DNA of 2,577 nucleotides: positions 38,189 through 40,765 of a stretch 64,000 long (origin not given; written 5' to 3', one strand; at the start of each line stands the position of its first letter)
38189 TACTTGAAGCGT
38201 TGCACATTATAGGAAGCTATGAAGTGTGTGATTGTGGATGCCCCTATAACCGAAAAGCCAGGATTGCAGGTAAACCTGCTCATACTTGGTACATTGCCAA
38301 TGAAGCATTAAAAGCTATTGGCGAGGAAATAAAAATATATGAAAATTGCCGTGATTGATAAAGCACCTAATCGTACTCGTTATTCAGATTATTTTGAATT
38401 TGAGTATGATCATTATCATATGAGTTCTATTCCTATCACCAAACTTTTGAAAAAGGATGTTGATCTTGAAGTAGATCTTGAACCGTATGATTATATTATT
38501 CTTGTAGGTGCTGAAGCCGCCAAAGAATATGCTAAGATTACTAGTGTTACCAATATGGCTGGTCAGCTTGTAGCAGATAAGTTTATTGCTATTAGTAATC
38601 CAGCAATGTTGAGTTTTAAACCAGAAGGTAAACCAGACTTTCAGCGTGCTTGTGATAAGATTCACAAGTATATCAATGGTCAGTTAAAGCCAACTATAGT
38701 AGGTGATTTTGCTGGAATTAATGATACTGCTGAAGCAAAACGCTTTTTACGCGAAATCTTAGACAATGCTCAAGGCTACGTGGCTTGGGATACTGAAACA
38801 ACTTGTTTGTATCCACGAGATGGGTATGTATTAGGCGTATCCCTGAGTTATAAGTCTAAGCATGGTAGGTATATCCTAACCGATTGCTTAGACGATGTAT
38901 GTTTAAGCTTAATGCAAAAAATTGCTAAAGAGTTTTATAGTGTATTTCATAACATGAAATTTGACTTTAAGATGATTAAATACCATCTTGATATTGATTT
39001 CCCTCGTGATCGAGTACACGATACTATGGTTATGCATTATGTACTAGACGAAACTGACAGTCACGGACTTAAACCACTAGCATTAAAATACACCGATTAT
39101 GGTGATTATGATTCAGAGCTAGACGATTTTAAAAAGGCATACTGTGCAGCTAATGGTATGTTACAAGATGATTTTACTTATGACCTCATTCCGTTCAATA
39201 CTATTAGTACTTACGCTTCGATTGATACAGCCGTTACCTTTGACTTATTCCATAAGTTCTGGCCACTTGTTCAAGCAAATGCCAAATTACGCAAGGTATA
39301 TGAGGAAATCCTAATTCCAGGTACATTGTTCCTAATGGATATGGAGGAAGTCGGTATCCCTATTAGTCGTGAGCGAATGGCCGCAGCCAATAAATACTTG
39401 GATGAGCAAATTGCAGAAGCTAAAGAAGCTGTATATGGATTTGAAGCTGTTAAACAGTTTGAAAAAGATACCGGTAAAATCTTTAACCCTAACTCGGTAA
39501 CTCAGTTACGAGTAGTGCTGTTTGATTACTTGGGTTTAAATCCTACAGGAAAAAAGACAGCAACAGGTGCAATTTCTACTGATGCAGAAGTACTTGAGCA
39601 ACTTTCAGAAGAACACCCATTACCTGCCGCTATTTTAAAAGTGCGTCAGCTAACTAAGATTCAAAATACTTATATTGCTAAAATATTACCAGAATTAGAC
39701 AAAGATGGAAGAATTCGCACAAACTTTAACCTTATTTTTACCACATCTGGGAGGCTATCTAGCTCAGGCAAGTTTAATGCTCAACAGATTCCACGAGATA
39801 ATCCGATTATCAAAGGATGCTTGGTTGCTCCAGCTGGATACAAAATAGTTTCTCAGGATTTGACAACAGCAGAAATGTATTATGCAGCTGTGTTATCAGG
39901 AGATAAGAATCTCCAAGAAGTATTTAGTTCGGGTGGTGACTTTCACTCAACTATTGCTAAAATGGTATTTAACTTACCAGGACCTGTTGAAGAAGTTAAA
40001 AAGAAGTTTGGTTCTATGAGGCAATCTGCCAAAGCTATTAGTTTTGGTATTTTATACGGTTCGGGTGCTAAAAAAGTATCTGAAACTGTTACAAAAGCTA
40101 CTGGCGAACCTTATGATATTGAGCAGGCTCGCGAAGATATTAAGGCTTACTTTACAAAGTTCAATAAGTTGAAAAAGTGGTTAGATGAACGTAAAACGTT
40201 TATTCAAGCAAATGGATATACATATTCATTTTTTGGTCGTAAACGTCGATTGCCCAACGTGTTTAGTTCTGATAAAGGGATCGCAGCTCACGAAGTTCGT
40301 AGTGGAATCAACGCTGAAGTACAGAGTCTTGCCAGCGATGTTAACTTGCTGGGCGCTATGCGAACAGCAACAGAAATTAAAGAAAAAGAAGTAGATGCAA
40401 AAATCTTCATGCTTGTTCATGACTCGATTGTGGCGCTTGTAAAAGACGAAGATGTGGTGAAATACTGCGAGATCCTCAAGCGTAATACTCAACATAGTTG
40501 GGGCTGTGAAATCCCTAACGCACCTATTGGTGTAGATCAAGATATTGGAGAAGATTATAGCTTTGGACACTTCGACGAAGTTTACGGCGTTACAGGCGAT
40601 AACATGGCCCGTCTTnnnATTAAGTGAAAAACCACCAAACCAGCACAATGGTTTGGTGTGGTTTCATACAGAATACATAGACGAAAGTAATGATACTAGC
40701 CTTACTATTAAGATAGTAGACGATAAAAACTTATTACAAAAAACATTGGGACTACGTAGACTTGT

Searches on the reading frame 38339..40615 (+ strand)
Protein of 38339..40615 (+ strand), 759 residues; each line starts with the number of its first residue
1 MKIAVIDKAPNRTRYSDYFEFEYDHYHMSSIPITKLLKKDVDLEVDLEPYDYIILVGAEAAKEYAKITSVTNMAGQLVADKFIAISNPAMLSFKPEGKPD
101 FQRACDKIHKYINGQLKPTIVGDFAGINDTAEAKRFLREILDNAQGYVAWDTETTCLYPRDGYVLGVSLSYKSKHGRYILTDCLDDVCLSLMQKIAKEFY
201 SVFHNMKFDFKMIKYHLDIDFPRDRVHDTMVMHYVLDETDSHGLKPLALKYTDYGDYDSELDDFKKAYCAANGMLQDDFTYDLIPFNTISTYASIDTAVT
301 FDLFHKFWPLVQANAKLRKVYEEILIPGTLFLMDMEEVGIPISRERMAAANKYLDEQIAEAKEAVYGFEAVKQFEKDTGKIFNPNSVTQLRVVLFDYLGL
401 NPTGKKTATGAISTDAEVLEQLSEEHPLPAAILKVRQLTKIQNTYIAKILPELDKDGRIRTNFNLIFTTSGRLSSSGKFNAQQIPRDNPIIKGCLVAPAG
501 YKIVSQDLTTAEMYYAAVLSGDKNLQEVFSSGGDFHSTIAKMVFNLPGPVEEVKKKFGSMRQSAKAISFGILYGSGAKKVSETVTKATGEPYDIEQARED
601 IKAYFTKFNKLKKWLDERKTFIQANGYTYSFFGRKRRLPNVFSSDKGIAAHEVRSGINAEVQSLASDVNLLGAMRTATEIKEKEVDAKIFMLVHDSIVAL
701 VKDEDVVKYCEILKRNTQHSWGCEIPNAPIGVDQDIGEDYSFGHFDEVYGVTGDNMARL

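Call 8: search_protein_families(library=phrogs, proteins=[window:38339-40615:+], max_evalue=0.001)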
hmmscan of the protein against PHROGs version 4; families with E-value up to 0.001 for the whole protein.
window:38339-40615:+ (759 aa): 11 families
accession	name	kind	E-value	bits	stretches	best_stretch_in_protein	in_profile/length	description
phrog_17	-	DNA, RNA and nucleotide metabolism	5e-135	453.2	1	39-740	556-1230/1445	DNA polymerase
phrog_12241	-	DNA, RNA and nucleotide metabolism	2.2e-33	117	1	124-485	101-494/502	DNA polymerase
phrog_2573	-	DNA, RNA and nucleotide metabolism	5.1e-32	112.4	1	491-740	5-274/336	DNA polymerase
phrog_5995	-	DNA, RNA and nucleotide metabolism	3.6e-31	109.6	1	584-740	11-175/236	DNA polymerase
phrog_23226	-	DNA, RNA and nucleotide metabolism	2.9e-09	36.9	1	339-545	172-383/611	DNA polymerase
phrog_15971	-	DNA, RNA and nucleotide metabolism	7.2e-09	36.3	1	377-713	42-345/376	DNA polymerase I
phrog_10285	-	DNA, RNA and nucleotide metabolism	1.4e-08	35.1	1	489-642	43-209/321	DNA polymerase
phrog_22619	-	DNA, RNA and nucleotide metabolism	2.5e-08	33.5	0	556-590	693-727/954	DNA polymerase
phrog_35406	-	DNA, RNA and nucleotide metabolism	2.5e-07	31.2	0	559-702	107-247/320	DNA polymerase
phrog_9556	-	DNA, RNA and nucleotide metabolism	0.00046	20.3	0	403-477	346-433/441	DNA polymerase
phrog_1907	-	DNA, RNA and nucleotide metabolism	0.00072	19.3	0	147-221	16-92/629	DNA polymerase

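Call 22: search_dna_similar(query=window:38339-40615:+, collection=phages, mode=protein, max_evalue=1e-20, max_rows=15)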
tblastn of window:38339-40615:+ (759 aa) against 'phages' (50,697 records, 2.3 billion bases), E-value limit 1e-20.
Records with a match: 1957; places in all: 1960; records where one place covers at least 80% of the query: 1073.
Best place of each record, by identity: <60% 1957.
By first word of the organism name: Vibrio 448; Salmonella 273; Microbacterium 220; Escherichia 167; Klebsiella 91; Bacillus 90; Gordonia 68; Listeria 67; Enterococcus 63; Rhodococcus 45; and 61 more.
By host as written in the record: - 440; Microbacterium foliorum NRRL B-24224 SEA 107; Microbacterium foliorum NRRL B-24224 89; Escherichia coli 54; Listeria monocytogenes 47; Salmonella enterica subsp. enterica serovar Enteritidis PT1 39; Rhodococcus erythropolis RIA 643 37; Vibrio harveyi BAA-1116 36; and 373 more.
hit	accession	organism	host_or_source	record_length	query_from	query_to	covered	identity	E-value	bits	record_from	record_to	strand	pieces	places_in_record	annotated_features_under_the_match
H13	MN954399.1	Vibrio phage VPT02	Vibrio parahaemolyticus ATCC 33844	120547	1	749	99%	48.9%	0e+0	693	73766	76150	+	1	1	DNA polymerase I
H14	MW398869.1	Vibrio phage VPG01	Vibrio parahaemolyticus FORC023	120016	1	749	99%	48.9%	0e+0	693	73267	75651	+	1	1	DNA polymerase I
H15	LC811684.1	Vibrio phage VF16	Vibrio parahaemolyticus NBRC 12711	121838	1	749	99%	48.8%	0e+0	691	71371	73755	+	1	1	DNA polymerase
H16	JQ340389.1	Vibrio phage pVp-1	Vibrio parahaemolyticus ATCC 33844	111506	1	749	99%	48.7%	0e+0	690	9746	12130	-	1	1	DNA polymerase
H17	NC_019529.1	Vibrio phage pVp-1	Vibrio parahaemolyticus ATCC 33844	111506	1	749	99%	48.7%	0e+0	690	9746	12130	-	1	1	DNA polymerase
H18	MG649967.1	Vibrio phage Thalassa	Vibrio harveyi BAA-1116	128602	1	749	99%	48.6%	0e+0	686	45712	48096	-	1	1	DNA polymerase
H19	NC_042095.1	Vibrio phage Thalassa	Vibrio harveyi BAA-1116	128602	1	749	99%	48.6%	0e+0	686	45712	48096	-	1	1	DNA polymerase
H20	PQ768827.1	Vibrio phage Hades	Vibrio campbellii BB120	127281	1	749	99%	48.6%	0e+0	685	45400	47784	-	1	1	DNA polymerase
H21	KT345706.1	Vibrio phage vB_VorS-PVo5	Vibrio ordalii VO5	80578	1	749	99%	48.4%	0e+0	691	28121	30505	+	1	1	DNA polymerase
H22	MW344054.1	Vibrio phage Gary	Vibrio harveyi BAA-1116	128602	1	749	99%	48.4%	0e+0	687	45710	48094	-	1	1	DNA polymerase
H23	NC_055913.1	Vibrio phage Gary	Vibrio harveyi BAA-1116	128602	1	749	99%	48.4%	0e+0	687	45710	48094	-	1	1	DNA polymerase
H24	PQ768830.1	Vibrio phage Pylo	Vibrio campbellii BB120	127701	1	749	99%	48.4%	0e+0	682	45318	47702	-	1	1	DNA polymerase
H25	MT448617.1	Vibrio phage River4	Vibrio harveyi BAA-1116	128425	1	749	99%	48.4%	0e+0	682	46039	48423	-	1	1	DNA polymerase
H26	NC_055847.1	Vibrio phage River4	Vibrio harveyi BAA-1116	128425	1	749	99%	48.4%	0e+0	682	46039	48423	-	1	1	DNA polymerase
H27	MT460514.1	Vibrio phage AG74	Vibrio harveyi BAA-1116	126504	1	749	99%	48.3%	0e+0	684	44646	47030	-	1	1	DNA polymerase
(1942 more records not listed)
